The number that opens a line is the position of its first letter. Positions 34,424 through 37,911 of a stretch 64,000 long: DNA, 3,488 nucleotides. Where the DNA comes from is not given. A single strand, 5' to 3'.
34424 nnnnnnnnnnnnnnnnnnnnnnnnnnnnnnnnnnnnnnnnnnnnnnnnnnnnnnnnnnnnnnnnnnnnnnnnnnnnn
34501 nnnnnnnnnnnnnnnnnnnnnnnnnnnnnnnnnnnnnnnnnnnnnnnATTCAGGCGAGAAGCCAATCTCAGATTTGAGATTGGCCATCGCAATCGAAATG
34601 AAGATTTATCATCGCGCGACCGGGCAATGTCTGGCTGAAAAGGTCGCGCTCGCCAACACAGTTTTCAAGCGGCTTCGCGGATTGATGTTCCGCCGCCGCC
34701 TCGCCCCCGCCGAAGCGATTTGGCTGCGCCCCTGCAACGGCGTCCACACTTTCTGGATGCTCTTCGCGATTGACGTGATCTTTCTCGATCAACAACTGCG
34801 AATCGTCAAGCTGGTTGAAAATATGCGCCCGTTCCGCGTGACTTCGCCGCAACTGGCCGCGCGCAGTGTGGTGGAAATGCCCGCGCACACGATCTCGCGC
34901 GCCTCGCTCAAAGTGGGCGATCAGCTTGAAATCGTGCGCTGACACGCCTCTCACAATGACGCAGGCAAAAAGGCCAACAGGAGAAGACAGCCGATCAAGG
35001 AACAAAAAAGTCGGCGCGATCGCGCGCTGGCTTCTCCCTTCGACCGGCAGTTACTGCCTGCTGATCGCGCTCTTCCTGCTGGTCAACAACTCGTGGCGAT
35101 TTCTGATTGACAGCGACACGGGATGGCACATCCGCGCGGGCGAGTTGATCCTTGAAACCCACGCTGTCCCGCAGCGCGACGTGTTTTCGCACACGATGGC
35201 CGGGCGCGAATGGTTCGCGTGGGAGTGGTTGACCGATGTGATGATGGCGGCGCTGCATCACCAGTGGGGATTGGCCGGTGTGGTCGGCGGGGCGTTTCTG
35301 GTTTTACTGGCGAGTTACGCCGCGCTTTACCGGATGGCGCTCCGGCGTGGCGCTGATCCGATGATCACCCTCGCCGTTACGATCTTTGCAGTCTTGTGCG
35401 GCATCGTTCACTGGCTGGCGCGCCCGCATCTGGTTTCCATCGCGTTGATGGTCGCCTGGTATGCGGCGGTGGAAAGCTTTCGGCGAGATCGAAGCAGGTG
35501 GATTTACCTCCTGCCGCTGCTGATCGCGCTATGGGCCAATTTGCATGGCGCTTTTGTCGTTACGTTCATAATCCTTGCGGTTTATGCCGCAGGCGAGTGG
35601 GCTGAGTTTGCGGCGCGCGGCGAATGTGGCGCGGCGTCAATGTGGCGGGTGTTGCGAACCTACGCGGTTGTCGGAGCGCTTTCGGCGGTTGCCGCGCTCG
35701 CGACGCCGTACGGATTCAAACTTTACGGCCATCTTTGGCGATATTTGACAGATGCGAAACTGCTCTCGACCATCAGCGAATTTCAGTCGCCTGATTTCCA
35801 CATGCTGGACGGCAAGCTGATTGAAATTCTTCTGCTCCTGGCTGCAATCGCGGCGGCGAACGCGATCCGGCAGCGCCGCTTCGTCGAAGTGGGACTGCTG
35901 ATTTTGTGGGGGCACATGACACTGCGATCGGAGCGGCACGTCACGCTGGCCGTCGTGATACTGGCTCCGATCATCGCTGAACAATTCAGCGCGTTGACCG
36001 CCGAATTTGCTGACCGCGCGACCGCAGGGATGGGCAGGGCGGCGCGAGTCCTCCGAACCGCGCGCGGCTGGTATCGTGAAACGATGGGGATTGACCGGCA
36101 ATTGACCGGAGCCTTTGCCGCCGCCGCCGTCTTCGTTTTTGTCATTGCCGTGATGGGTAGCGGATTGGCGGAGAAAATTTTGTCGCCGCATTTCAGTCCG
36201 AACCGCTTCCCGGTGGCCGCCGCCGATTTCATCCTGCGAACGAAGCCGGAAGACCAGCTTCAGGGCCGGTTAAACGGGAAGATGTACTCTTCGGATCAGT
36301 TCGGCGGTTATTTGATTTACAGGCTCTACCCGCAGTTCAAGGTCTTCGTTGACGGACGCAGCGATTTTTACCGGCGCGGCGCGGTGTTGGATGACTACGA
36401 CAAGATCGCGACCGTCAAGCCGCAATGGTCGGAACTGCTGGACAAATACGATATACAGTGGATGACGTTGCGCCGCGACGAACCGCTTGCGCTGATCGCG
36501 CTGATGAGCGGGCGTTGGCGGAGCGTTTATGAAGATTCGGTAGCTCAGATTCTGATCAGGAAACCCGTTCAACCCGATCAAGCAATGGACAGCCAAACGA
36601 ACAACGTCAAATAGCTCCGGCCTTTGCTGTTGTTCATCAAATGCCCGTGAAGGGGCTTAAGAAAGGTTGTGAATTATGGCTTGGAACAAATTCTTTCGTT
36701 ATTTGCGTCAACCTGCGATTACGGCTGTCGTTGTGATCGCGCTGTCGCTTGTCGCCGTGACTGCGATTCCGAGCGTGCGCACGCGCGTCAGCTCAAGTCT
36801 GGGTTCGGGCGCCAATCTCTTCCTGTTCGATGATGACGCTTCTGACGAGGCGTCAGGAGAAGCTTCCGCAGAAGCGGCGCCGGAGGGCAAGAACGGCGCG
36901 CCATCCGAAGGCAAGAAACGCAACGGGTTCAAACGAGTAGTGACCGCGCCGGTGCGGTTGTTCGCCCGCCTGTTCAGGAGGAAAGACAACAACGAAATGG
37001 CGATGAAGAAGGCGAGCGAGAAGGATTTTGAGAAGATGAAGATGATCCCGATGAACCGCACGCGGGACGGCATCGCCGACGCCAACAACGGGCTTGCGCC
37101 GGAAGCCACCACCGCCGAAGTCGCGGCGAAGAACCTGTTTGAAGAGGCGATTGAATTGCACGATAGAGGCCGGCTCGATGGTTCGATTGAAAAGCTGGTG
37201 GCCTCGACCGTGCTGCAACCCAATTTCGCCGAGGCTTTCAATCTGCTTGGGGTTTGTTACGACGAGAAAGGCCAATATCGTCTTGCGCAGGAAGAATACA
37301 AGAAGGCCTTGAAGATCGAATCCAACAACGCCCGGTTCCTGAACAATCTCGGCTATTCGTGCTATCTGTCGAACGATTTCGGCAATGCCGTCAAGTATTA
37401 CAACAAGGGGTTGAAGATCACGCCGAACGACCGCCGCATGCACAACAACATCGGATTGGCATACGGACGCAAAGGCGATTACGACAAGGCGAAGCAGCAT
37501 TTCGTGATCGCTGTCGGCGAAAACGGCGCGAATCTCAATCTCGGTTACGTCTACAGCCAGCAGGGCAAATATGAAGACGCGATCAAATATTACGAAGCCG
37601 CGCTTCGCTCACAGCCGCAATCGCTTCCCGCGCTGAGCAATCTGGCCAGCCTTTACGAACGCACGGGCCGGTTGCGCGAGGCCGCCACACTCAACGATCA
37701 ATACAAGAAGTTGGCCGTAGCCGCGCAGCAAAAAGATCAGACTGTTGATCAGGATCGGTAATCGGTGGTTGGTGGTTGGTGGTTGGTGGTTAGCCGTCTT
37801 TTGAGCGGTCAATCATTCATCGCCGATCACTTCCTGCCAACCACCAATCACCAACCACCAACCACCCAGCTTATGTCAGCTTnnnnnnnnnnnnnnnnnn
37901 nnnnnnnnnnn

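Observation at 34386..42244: Non-canonical extension of the Tad locus: candidate undescribed accessory module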

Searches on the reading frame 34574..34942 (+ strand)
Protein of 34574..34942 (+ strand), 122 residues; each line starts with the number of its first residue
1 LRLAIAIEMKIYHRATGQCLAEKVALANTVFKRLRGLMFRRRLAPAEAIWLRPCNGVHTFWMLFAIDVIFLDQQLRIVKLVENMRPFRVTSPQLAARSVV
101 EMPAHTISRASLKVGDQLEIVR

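Call 3: search_protein_families(library=pfam, proteins=[window:34574-34942:+], max_evalue=0.01)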
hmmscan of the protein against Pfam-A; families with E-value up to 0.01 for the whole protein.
window:34574-34942:+ (122 aa): 1 family
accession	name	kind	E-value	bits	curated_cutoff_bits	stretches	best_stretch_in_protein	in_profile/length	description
PF02643.20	DUF192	-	5.4e-22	78.2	27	1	23-120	2-96/96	Uncharacterized ACR, COG1430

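Call 7: search_protein_families(library=ncbifam, proteins=[window:34598-34942:+], max_evalue=0.01)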
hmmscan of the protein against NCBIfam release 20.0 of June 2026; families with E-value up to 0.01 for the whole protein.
window:34598-34942:+ (114 aa): 1 family
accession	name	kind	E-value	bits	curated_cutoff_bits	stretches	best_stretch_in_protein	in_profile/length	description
NF002996.0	PRK03760.1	equivalog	2.2e-22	79.2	146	1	3-112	4-116/121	hypothetical protein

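Call 39: search_solved_structures(query=window:34598-34942:+, max_evalue=1)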
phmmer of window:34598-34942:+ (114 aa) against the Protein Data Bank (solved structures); distinct sequences matched with E-value up to 1: 3.
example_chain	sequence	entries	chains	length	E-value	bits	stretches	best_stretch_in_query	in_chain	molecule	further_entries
3m7a_A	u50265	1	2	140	3.7e-07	33.5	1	17-111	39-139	uncharacterized protein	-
3pjy_A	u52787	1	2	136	0.0095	19.3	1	14-111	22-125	Hypothetical signal peptide protein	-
7di0_A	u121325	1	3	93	0.9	12.9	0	83-112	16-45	apDPBB_sym_79 protein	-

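Call 85: search_protein_families(library=padloc, proteins=[window:34598-34942:+], max_evalue=0.001)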
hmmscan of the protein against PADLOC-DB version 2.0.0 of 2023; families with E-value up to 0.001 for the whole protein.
window:34598-34942:+ (114 aa): 0 families

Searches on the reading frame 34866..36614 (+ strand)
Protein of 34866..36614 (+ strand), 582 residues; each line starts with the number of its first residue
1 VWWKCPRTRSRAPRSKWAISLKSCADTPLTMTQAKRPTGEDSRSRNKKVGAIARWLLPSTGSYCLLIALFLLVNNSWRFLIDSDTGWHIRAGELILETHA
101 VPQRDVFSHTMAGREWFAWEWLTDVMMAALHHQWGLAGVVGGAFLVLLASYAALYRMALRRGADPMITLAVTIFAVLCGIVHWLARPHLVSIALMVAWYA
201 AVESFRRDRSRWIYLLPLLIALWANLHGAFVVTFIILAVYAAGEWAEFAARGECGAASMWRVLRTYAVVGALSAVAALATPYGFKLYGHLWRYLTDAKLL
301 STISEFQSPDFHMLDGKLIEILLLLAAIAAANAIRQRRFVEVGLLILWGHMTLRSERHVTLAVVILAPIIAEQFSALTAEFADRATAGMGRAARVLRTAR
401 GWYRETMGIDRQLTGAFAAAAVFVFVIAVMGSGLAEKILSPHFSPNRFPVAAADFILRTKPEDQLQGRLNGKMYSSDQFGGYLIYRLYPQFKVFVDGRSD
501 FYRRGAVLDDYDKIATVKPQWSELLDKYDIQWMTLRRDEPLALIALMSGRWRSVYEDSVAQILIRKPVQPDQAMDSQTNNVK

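Call 3: search_protein_families(library=pfam, proteins=[window:34866-36614:+], max_evalue=0.01)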
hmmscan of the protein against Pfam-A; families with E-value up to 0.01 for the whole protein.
window:34866-36614:+ (582 aa): 0 families

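Call 7: search_protein_families(library=ncbifam, proteins=[window:34956-36614:+], max_evalue=0.01)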
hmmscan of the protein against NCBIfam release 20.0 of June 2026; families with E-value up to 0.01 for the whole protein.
window:34956-36614:+ (552 aa): 0 families

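Call 20: find_homologous_proteins(query=window:34956-36614:+, max_evalue=0.001)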
Query window:34956-36614:+ (552 aa): 3621 proteins with E <= 0.001 among 8000 candidates; the best 120 are listed.
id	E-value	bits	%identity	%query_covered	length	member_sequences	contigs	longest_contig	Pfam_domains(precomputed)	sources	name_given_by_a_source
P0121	0.0e+0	1237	100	100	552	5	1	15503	-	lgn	-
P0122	1.3e-295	999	83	98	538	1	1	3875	-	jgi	jgi:hypothetical protein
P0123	1.9e-287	972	82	96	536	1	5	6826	-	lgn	-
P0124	1.0e-285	967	78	100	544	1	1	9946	-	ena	-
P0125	5.9e-280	948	79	98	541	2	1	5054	-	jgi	-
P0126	9.0e-277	937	82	94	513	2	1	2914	-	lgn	-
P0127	3.2e-275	932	78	98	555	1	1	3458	-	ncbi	ncbi:MAG: hypothetical protein ACREAM_27400 [Blastocatellia bacterium]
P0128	3.8e-269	912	74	100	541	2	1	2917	-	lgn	-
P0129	5.3e-268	908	77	98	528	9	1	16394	-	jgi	-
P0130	1.1e-267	907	76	98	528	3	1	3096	-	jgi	jgi:hypothetical protein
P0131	3.0e-267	906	77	98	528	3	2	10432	-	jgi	jgi:hypothetical protein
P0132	2.7e-265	899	74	100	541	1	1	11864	-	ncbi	-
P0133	4.8e-265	898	75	96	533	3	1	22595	-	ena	-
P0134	4.9e-265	898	74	100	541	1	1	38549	-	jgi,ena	-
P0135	9.8e-265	897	76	98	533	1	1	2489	-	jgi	-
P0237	6.1e-182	624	54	94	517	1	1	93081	-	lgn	-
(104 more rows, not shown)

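Call 33: predict_structure(alignment_id=A2)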
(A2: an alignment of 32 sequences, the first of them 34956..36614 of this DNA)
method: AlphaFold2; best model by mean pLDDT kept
length: 552 residues; sequences in the alignment: 32
mean_pLDDT: 85.4   pTM: 0.86
mean pLDDT of the five models: 85.4, 81.1, 81.0, 78.3, 76.3
residues with pLDDT >= 90: 286; 70-90: 201; 50-70: 28; < 50: 37
segments of 3 or more residues with pLDDT < 50: 1-15, 433-439, 541-552
pLDDT, mean of each block of 10 residues (from residue 1): 38 57 86 95 90 84 94 81 77 94 94 95 95 95 94 73 95 96 97 91 95 96 90 97 93 85 78 76 90 97 97 96 87 95 96 88 89 89 88 95 89 88 87 48 77 87 62 63 84 88 88 91 93 80 45 37
secondary structure, 60 per line:
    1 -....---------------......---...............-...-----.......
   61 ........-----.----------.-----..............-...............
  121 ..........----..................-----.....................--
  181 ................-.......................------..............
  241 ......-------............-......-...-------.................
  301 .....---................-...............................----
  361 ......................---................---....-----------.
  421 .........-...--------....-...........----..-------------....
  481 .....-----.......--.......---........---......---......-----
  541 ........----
elements in order: H2-5 H21-26 H30-44 H54-68 H91-104 H106-130 H135-152 H158-178 H181-196 H198-220 H227-246 H254-265 H267-272 H284-305 H309-324 H326-356 H361-382 H386-401 H405-408 H420-429 E442-445 H447-457 H477-485 H491-497 E500-506 H510-517 E521-526 E530-535 H541-548

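Call 36: fold_search(model_id=the predicted structure, library=pdb)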
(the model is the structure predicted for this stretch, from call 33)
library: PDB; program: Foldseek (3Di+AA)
matches with E <= 10: 338; with E <= 0.001: 17
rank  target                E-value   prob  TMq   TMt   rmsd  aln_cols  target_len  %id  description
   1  8age_A                1.6e-07  1.00  0.59  0.52   9.9       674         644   12  Structure of yeast oligosaccharylransferase complex with acceptor peptide bound (released 2022-12-07)
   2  8agc_A                2.0e-07  1.00  0.58  0.48  10.3       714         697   11  Structure of yeast oligosaccharylransferase complex with lipid-linked oligosaccharide and non-acceptor peptide bound (released 2022-12-07)
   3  7oci_F                3.2e-07  1.00  0.56  0.49  11.9       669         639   11  Cryo-EM structure of yeast Ost6p containing oligosaccharyltransferase complex (released 2022-02-16)
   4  7zli_A                1.4e-06  1.00  0.55  0.47  10.8       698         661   10  Cryo-EM structure of C-mannosyltransferase CeDPY19, in complex with Dol25-P-Man and bound to CMT2-Fab and anti-Fab nan (released 2023-01-11)
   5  6s7o_A                1.8e-06  1.00  0.55  0.47  12.6       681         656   10  Cryo-EM structure of human oligosaccharyltransferase complex OST-A (released 2019-12-18)
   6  7zlg_A                2.0e-06  1.00  0.56  0.48   9.7       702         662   10  Cryo-EM structure of C-mannosyltransferase CeDPY19, in complex with acceptor peptide and bound to CMT2-Fab and anti-Fa (released 2023-01-11)
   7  8pn9_A                2.4e-06  1.00  0.52  0.45  10.6       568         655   10  Structure of human oligosaccharyltransferase OST-A complex bound to NGI-1 (released 2024-05-08)
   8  8b6l_I                3.1e-06  1.00  0.57  0.48  10.9       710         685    9  Subtomogram average of the human Sec61-TRAP-OSTA-translocon (released 2022-12-07)
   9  7zlh_A                3.6e-06  1.00  0.53  0.45  11.3       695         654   11  Cryo-EM structure of C-mannosyltransferase CeDPY19, in apo state, bound to CMT2-Fab and anti-Fab nanobody (released 2023-01-11)
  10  6ezn_F                5.8e-06  1.00  0.57  0.49  13.2       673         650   10  Cryo-EM structure of the yeast oligosaccharyltransferase (OST) complex (released 2018-01-17)
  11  6ftg_5                6.7e-06  1.00  0.48  0.42  13.4       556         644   11  Subtomogram average of OST-containing ribosome-translocon complexes from canine rough microsomal membranes (released 2018-03-21)
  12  9n9j_I                1.5e-05  1.00  0.58  0.47   9.9       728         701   10  Structure of a GRP94 folding intermediate engaged with a CCDC134- and FKBP11-bound secretory translocon (released 2025-11-19)
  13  8if8_B                2.8e-05  1.00  0.41  0.38  10.4       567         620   14  Arabinosyltransferase AftA (released 2023-05-31)
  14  8if8_C                3.4e-05  1.00  0.41  0.39   9.9       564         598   16  Arabinosyltransferase AftA (released 2023-05-31)
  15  5gmy_A                3.6e-05  1.00  0.50  0.34  12.9       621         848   10  Crystal structure of the Archaeoglobus fulgidus oligosaccharyltransferase (O29867_ARCFU) tethered with an acceptor pep (released 2017-02-01)
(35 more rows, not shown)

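Call 80: find_encoding_contigs(protein=P0237, flank=10000, max_places=1)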
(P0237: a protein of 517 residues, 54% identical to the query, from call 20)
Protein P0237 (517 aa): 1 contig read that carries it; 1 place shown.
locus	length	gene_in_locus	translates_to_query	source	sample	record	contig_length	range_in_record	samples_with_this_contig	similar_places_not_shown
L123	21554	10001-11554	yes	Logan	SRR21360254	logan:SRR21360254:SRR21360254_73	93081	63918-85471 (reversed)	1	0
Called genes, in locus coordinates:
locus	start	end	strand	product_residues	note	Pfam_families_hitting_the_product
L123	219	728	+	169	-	PF19780:DUF6265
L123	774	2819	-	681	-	PF13442:Cytochrome_CBB3 (weak), PF00034:Cytochrom_C (weak), PF01011:PQQ, PF13360:PQQ_2, PF13570:Beta-prop_ACSF4 (faint), PF13360:PQQ_2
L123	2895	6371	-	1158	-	PF26549:Tricorn_N, PF07676:PD40 (weak), PF26549:Tricorn_N (weak), PF26550:Tricorn_2nd, PF14684:Tricorn_C1, PF14685:PDZ_Tricorn, PF17820:PDZ_6 (weak), PF03572:Peptidase_S41, +2 more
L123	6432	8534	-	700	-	PF00930:DPPIV_N (faint), PF26550:Tricorn_2nd, PF26549:Tricorn_N, PF07676:PD40 (weak), PF26549:Tricorn_N, PF00326:Peptidase_S9, PF01738:DLH, PF03959:FSH1 (weak), +3 more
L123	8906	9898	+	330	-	-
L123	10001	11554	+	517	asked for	-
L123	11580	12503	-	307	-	PF00482:T2SSF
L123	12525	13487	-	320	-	PF00482:T2SSF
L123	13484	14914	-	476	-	PF00437:T2SSE, PF27713:UCP018868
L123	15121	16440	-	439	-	PF10609:ParA (faint), PF13614:AAA_31 (weak)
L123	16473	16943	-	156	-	PF07811:TadE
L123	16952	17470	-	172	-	PF07811:TadE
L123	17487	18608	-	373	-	PF13400:Tad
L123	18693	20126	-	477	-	PF13629:T2SS-T3SS_pil_N, PF00263:Secretin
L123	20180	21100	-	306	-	PF16976:RcpC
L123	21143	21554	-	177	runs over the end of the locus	PF01478:Peptidase_A24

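Call 85: search_protein_families(library=padloc, proteins=[window:34956-36614:+], max_evalue=0.001)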
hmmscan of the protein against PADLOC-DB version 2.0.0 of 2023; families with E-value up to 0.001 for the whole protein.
window:34956-36614:+ (552 aa): 0 families

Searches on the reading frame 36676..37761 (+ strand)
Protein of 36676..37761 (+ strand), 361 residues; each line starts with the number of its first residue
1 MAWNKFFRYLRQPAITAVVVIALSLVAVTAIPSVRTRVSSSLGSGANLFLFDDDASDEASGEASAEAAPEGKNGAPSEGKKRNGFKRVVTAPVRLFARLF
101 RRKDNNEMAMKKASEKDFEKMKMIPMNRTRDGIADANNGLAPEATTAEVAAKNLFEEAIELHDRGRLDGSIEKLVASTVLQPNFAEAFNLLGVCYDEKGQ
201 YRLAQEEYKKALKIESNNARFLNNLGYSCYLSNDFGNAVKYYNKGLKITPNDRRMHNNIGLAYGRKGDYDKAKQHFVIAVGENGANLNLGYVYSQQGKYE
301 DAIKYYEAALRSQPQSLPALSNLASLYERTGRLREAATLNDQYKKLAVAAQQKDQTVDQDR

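Call 3: search_protein_families(library=pfam, proteins=[window:36676-37761:+], max_evalue=0.01)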
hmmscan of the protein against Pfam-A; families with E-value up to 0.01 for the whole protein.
window:36676-37761:+ (361 aa): 29 families (the best 25 are shown)
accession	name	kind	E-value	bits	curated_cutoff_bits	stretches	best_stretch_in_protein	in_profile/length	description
PF07719.23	TPR_2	-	3.9e-31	105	27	3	287-315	5-33/34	Tetratricopeptide repeat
PF00515.34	TPR_1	-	7.5e-29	98.8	27.8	4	287-315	5-33/34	Tetratricopeptide repeat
PF13414.12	TPR_11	-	1.8e-28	98.4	26.8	4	226-267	1-42/42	TPR repeat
PF13181.12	TPR_8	-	4e-27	92.5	25.7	4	285-315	3-33/34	Tetratricopeptide repeat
PF13432.12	TPR_16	-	8.1e-23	80.9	32.7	2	287-344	1-58/65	Tetratricopeptide repeat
PF13431.12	TPR_17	-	2e-21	74.8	24.4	2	180-206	8-34/34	Tetratricopeptide repeat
PF13424.12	TPR_12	-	1.1e-20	74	30.1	2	285-342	5-70/77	Tetratricopeptide repeat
PF13176.12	TPR_7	-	3.1e-18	64.7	27.9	1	287-316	3-34/36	Tetratricopeptide repeat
PF14559.12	TPR_19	-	9.3e-16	58.4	25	2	295-344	3-52/68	Tetratricopeptide repeat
PF13428.12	TPR_14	-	1.1e-13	50.8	23.5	1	286-325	4-43/44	Tetratricopeptide repeat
PF13374.12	TPR_10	-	1.3e-10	41.4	27.5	1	288-311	7-30/42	Tetratricopeptide repeat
PF13174.12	TPR_6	-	7.9e-08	32.9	26.3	1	286-316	3-33/33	Tetratricopeptide repeat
PF13371.12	TPR_9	-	1.8e-07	31.5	35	1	290-338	2-50/73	Tetratricopeptide repeat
PF12895.13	ANAPC3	-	5.4e-07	30.3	27.2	0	295-343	1-49/82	Anaphase-promoting complex, cyclosome, subunit 3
PF23914.1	TPR_CcmH_CycH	-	3.3e-06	27.5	42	0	196-253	98-155/158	Cytochrome c-type biogenesis protein H TPR domain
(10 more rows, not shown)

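Call 7: search_protein_families(library=ncbifam, proteins=[window:36676-37761:+], max_evalue=0.01)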
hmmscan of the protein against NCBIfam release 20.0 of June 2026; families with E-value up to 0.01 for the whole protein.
window:36676-37761:+ (361 aa): 32 families (the best 25 are shown)
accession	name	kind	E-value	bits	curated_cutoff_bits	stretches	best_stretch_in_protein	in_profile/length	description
NF040959.1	MamA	equivalog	7.8e-27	94.1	200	2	221-338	73-194/204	magnetosome protein MamA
TIGR02521.1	type_IV_pilW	equivalog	1.4e-22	80.4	154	2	236-350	82-202/234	type IV pilus biogenesis/stability protein PilW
TIGR02917.1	PEP_TPR_lipo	equivalog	1.6e-21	75.9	312.2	2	233-339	445-555/899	XrtA/PEP-CTERM system TPR-repeat protein PrsT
NF033762.1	social_mot_Tgl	equivalog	3.2e-14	52.9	225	1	203-345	49-198/252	social motility TPR repeat lipoprotein Tgl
NF002725.1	PRK02603.1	equivalog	4.4e-14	52.8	143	2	287-350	76-140/173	photosystem I assembly protein Ycf3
NF033758.1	gliding_GltE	equivalog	5.3e-12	45.4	225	2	147-273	42-174/411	adventurous gliding motility TPR repeat lipoprotein GltE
NF033920.0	C39_PA2778_fam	equivalog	1.3e-11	44.4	150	2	286-342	193-249/255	PA2778 family cysteine peptidase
TIGR00540.1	TPR_hemY_coli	hypoth_equivalog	3.4e-11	42.6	142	2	286-338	329-380/385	heme biosynthesis-associated TPR protein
TIGR02552.1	LcrH_SycD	equivalog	5.6e-10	39.1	104.8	0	215-280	48-113/136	SycD/LcrH family type III secretion system chaperone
NF053607.1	CHU_0125_OmpA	equivalog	1e-09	37.5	620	1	197-280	31-114/639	CHU_0125 family OmpA-like outer membrane integrity protein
NF047507.1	TPR_BatC_Lepto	exception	2.6e-09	36.9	175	1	226-345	31-158/214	TPR repeat-containing protein BatC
TIGR03939.1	PGA_TPR_OMP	equivalog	1.6e-08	33.3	366.65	1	199-357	67-228/800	poly-beta-1,6 N-acetyl-D-glucosamine export porin PgaA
NF008391.2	PRK11189.1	equivalog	1.9e-08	34.2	250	1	176-233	90-147/297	lipoprotein NlpI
NF052415.1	T3SS_chap_SctY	equivalog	1.6e-07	31.8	70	1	289-351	12-74/106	type III secretion apparatus assembly chaperone SctY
NF047371.1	FlcA_CTERM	equivalog_domain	2.1e-07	29.8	300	1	142-276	402-530/646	periplasmic flagellar collar protein FlcA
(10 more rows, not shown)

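Call 85: search_protein_families(library=padloc, proteins=[window:36676-37761:+], max_evalue=0.001)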
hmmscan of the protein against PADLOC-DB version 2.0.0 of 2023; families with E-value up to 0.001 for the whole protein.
window:36676-37761:+ (361 aa): 2 families
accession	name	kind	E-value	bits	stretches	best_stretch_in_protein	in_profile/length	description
PDLC04781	PDC-M71B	-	1.8e-10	38.2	1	198-280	362-448/515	-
PDLC01169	TPR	-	0.00038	17.9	0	280-340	146-211/252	TPR repeats containing protein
